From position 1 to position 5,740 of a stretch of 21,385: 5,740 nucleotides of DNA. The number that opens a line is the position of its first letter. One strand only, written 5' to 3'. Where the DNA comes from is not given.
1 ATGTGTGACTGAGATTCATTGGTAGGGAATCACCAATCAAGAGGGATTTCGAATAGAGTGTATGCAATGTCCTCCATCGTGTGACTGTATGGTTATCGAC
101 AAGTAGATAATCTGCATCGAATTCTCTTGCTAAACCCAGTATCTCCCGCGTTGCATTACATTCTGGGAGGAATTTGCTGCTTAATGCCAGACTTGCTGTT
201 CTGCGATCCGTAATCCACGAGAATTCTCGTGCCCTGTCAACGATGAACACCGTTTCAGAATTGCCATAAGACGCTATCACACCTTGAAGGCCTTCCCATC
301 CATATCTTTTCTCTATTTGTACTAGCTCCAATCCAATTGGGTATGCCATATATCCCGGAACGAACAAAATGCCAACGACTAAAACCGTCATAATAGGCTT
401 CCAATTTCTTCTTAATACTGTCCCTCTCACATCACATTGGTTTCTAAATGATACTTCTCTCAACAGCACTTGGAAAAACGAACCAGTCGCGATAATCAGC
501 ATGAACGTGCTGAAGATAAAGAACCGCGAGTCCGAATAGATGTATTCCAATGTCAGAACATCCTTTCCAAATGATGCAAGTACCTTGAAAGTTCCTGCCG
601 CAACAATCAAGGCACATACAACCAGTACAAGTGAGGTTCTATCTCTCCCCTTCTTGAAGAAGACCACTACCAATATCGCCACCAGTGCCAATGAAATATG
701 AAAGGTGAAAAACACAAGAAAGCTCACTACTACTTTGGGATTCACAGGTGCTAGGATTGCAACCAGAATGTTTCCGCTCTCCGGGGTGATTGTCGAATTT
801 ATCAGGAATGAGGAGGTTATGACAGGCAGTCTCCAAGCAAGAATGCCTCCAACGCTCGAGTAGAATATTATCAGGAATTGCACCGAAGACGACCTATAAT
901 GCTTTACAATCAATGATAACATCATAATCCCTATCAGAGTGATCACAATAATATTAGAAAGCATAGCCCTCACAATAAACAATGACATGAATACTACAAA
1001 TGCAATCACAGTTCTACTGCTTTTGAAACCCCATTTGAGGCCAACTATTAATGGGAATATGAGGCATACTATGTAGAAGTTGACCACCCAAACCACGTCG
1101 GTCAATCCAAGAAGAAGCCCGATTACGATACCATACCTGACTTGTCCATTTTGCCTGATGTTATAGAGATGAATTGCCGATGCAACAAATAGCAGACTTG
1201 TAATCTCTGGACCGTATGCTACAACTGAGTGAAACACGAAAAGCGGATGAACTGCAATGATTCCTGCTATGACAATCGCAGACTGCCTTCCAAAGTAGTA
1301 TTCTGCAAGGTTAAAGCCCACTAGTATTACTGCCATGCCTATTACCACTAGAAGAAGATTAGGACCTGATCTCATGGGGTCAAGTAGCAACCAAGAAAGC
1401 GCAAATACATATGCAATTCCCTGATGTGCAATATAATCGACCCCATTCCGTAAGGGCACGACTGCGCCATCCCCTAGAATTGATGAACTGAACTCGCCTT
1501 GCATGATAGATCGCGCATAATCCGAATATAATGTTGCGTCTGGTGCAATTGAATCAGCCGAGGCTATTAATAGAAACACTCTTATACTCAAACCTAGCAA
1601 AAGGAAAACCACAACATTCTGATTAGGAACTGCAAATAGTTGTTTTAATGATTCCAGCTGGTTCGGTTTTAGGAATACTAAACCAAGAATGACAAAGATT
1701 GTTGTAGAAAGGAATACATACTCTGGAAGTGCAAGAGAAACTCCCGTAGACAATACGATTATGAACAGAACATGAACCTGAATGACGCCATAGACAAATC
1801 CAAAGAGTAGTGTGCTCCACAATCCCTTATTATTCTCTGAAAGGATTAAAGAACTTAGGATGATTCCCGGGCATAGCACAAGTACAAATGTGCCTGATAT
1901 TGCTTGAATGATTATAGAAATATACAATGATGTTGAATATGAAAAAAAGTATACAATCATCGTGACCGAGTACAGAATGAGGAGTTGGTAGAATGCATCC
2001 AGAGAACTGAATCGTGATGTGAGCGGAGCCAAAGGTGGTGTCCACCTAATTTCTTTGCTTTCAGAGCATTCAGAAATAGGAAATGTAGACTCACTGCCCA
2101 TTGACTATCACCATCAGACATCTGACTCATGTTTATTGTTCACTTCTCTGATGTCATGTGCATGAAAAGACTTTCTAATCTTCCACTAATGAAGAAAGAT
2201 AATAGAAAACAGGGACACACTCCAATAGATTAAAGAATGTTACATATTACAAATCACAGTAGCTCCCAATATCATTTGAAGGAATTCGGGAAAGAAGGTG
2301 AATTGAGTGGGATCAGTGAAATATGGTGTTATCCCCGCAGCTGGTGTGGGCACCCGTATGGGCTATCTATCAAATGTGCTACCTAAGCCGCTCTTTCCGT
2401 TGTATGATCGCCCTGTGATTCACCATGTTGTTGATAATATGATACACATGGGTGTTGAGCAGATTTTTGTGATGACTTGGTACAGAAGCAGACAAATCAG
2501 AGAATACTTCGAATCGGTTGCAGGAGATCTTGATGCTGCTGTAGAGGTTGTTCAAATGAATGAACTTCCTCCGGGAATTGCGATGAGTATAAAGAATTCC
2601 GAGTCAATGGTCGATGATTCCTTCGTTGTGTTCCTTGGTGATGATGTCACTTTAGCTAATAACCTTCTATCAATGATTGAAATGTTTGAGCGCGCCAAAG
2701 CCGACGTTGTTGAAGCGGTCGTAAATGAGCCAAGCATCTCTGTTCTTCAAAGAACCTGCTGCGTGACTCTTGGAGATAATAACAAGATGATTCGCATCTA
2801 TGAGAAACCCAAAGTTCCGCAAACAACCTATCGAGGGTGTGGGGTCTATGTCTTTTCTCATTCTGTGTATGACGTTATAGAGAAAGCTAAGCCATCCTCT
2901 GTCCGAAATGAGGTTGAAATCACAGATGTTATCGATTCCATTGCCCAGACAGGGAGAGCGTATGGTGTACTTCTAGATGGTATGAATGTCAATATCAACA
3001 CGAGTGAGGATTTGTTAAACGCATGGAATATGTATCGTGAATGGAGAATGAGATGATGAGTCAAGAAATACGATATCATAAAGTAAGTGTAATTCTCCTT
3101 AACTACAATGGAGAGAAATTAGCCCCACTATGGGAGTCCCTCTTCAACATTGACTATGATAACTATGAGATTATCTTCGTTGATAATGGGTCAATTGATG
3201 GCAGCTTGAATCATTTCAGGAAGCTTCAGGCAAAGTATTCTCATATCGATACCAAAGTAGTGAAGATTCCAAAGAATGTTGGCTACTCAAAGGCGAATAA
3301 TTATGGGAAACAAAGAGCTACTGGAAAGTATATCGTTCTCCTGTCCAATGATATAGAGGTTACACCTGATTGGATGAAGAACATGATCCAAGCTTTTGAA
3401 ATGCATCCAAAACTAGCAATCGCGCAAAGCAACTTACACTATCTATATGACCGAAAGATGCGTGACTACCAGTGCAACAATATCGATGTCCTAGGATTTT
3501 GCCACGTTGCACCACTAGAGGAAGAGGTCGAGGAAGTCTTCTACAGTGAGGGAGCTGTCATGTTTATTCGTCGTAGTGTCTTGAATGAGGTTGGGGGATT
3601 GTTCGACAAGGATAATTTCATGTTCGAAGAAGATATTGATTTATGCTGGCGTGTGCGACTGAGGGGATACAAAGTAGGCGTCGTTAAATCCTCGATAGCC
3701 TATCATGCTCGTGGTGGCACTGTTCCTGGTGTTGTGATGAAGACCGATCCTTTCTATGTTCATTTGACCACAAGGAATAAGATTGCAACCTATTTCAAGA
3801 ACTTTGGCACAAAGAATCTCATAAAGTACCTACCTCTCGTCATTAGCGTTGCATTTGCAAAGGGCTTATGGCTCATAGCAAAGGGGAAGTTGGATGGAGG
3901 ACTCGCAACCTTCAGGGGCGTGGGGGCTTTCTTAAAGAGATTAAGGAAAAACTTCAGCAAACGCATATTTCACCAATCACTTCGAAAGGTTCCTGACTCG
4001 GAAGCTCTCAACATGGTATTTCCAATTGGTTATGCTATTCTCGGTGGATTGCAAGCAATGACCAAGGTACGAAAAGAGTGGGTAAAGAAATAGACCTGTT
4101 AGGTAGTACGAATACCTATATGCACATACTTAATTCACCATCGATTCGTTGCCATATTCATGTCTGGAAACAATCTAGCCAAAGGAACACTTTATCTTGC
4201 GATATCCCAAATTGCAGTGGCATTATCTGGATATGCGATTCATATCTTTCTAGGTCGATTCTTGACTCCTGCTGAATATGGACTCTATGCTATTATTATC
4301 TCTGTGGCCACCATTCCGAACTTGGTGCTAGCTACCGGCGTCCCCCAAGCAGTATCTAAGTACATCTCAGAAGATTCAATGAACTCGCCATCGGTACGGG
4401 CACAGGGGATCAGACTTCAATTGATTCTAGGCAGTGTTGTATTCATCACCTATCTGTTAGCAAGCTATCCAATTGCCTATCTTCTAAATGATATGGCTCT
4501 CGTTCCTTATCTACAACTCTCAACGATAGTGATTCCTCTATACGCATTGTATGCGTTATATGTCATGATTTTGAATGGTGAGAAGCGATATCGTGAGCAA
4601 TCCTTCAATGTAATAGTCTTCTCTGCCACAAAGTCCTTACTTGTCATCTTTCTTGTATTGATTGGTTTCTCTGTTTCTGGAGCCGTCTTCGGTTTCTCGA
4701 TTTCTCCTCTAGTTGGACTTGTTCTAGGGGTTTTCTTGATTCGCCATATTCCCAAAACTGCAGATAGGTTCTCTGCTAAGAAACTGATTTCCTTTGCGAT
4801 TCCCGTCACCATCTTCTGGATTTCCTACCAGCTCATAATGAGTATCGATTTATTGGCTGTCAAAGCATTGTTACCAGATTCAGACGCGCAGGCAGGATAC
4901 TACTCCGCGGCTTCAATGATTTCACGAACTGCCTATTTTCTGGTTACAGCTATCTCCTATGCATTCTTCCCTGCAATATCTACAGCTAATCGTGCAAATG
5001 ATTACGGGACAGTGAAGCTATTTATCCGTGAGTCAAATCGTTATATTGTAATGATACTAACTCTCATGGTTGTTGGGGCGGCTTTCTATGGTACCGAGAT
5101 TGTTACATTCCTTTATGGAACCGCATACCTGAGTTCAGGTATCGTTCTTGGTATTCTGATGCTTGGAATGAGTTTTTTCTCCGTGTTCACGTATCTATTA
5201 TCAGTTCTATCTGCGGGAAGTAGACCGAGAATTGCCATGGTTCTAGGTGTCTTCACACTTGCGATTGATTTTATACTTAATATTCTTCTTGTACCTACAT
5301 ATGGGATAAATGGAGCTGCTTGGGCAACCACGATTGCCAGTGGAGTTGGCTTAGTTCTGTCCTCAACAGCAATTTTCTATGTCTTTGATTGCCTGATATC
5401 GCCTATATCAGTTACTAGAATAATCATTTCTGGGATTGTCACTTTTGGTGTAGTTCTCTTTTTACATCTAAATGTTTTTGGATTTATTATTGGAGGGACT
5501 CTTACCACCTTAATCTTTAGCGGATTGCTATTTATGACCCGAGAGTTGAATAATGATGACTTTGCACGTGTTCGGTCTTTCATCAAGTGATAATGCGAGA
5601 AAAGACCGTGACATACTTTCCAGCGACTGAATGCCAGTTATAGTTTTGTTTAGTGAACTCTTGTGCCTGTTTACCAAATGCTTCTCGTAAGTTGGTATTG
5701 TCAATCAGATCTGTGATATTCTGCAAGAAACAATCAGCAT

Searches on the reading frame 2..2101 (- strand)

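Call 10: search_protein_families(library=pfam, proteins=[window:2-2101:-], max_evalue=0.01)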
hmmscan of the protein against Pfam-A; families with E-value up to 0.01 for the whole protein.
window:2-2101:- (700 aa): 1 family
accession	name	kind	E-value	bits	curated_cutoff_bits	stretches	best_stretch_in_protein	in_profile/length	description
PF13231.12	PMT_2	-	0.0026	18.4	26.1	1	230-375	7-154/160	Dolichyl-phosphate-mannose-protein mannosyltransferase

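Call 14: search_protein_families(library=ncbifam, proteins=[window:2-2101:-], max_evalue=0.1)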
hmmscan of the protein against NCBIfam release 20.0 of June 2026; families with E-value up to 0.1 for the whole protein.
window:2-2101:- (700 aa): 0 families

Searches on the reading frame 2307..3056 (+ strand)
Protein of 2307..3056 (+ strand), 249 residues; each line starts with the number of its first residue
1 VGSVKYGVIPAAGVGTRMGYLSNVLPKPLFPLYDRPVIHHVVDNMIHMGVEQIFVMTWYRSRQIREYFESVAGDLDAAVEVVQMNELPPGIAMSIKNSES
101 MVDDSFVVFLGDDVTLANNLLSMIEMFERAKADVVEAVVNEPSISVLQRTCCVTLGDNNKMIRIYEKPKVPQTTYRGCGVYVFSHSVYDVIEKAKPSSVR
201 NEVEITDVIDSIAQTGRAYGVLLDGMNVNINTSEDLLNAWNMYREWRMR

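Call 10: search_protein_families(library=pfam, proteins=[window:2307-3056:+], max_evalue=0.01)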
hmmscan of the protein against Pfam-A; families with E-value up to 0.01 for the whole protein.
window:2307-3056:+ (249 aa): 3 families
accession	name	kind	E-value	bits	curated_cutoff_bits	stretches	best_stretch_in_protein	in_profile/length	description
PF00483.29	NTP_transferase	-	1.1e-27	97.6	21.2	1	7-225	2-223/245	Nucleotidyl transferase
PF12804.13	NTP_transf_3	-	4.9e-10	40.3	27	1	7-140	1-124/160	MobA-like NTP transferase domain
PF01128.25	IspD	-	5e-06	26.9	27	1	8-77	4-66/221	2-C-methyl-D-erythritol 4-phosphate cytidylyltransferase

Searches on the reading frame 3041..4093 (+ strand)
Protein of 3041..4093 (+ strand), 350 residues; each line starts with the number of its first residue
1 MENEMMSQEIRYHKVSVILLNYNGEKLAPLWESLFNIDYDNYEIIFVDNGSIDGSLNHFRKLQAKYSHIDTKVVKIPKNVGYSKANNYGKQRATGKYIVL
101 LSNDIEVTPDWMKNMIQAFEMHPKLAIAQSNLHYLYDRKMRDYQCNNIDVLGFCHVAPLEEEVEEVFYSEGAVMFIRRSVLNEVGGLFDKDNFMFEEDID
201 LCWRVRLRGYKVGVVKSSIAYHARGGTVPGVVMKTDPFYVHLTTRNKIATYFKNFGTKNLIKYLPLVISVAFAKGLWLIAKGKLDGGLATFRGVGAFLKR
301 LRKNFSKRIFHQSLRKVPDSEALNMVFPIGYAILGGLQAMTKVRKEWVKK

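Call 10: search_protein_families(library=pfam, proteins=[window:3041-4093:+], max_evalue=0.01)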
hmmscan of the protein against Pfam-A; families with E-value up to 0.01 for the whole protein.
window:3041-4093:+ (350 aa): 6 families
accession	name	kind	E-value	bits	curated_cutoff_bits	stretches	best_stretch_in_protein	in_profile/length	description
PF00535.33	Glycos_transf_2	-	1.2e-23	84.4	23.3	1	16-179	1-162/168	Glycosyl transferase family 2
PF13641.12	Glyco_tranf_2_3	-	2e-18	67.7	27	1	15-227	3-216/230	Glycosyltransferase like family 2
PF10111.15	Glyco_tranf_2_2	-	1.4e-10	41.6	27.3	1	21-226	6-220/276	Glycosyltransferase like family 2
PF13632.12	Glyco_trans_2_3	-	7.8e-09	36.1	27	1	97-223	1-124/198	Glycosyl transferase family group 2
PF13506.12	Glyco_transf_21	-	2.5e-05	24.2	21.7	1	84-219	18-151/174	Glycosyl transferase family 21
PF13712.12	Glyco_tranf_2_5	-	0.00028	21.1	27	1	69-216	28-181/210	Glycosyltransferase like family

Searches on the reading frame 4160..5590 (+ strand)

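Call 10: search_protein_families(library=pfam, proteins=[window:4160-5590:+], max_evalue=0.01)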
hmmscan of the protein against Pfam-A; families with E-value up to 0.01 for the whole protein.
window:4160-5590:+ (476 aa): 3 families
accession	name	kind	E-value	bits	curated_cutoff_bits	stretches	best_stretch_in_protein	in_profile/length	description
PF13440.11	Polysacc_synt_3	-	5.7e-23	82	23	1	31-325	2-290/293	Polysaccharide biosynthesis protein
PF01943.22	Polysacc_synt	-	1.7e-22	80.6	28.2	1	6-275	1-272/274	Polysaccharide biosynthesis protein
PF03023.19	MurJ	-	1.3e-10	40.9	27.4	1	88-400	65-394/451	Lipid II flippase MurJ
